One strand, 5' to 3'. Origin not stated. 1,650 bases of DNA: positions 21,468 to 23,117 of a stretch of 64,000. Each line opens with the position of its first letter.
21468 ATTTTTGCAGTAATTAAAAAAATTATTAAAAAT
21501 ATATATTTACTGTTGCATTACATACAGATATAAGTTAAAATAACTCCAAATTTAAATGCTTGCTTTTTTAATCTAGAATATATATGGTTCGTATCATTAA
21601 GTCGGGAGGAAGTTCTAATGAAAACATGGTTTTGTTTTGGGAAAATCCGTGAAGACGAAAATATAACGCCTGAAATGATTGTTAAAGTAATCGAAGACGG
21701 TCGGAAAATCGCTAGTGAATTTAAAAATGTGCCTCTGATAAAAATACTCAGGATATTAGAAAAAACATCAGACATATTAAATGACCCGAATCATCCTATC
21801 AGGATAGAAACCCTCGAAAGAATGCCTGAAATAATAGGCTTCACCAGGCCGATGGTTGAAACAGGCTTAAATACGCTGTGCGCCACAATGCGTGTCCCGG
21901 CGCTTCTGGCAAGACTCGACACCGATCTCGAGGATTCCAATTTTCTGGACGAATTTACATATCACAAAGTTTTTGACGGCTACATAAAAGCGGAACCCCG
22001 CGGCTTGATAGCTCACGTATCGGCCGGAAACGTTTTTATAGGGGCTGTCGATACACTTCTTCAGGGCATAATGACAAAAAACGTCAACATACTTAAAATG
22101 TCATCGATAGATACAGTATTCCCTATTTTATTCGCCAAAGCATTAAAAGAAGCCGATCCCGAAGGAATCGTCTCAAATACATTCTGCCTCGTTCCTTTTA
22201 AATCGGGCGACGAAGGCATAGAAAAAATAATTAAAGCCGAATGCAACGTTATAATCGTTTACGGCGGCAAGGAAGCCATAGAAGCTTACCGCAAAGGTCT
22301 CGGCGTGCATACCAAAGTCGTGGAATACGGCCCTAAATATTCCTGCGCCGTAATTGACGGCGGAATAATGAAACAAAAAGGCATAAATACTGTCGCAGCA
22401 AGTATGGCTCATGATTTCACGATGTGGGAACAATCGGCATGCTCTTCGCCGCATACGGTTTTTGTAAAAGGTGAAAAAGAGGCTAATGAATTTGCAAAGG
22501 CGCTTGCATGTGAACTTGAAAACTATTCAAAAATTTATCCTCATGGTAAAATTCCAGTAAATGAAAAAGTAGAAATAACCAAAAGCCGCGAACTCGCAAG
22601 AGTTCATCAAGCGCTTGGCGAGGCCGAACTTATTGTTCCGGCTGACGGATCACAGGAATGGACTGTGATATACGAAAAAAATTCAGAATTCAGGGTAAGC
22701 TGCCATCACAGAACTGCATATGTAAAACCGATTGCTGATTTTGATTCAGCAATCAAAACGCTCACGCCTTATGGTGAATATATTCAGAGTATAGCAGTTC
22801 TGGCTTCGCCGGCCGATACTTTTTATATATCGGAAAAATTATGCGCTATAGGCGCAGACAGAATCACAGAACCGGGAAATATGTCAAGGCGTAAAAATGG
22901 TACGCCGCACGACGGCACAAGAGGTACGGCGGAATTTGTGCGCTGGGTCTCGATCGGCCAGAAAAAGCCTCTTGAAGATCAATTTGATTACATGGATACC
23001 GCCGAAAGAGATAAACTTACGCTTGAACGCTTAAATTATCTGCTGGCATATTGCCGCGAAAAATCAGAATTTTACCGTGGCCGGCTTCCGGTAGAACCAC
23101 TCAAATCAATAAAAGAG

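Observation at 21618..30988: Translationally coupled six-gene operon: LuxC-reductase/adenylase fusion, HATPase-GNAT fusion, LuxE-like, two PaaK-like ligases and a MATE exporter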

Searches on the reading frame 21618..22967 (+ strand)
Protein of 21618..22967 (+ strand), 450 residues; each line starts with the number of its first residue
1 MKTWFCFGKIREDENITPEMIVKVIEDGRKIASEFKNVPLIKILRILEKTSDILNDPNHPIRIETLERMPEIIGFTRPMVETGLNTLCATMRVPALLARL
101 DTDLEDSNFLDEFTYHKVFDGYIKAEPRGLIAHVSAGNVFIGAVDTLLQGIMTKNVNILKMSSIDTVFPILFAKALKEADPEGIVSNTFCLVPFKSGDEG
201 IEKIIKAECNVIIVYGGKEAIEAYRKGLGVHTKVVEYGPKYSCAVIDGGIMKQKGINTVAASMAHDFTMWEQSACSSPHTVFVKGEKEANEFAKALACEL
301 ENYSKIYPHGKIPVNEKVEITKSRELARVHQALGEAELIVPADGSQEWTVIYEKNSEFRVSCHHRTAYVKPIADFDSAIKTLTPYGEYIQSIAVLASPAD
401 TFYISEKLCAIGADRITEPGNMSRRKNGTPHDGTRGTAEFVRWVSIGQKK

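Call 51: search_solved_structures(query=window:21618-22967:+, max_evalue=0.001, show_alignments=1)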
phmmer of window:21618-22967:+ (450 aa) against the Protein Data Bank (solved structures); distinct sequences matched with E-value up to 0.001: 1.
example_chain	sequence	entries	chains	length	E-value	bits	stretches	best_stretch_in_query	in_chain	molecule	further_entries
7xc6_A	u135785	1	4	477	1.6e-32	115.9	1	35-445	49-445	Long-chain acyl-protein thioester reductase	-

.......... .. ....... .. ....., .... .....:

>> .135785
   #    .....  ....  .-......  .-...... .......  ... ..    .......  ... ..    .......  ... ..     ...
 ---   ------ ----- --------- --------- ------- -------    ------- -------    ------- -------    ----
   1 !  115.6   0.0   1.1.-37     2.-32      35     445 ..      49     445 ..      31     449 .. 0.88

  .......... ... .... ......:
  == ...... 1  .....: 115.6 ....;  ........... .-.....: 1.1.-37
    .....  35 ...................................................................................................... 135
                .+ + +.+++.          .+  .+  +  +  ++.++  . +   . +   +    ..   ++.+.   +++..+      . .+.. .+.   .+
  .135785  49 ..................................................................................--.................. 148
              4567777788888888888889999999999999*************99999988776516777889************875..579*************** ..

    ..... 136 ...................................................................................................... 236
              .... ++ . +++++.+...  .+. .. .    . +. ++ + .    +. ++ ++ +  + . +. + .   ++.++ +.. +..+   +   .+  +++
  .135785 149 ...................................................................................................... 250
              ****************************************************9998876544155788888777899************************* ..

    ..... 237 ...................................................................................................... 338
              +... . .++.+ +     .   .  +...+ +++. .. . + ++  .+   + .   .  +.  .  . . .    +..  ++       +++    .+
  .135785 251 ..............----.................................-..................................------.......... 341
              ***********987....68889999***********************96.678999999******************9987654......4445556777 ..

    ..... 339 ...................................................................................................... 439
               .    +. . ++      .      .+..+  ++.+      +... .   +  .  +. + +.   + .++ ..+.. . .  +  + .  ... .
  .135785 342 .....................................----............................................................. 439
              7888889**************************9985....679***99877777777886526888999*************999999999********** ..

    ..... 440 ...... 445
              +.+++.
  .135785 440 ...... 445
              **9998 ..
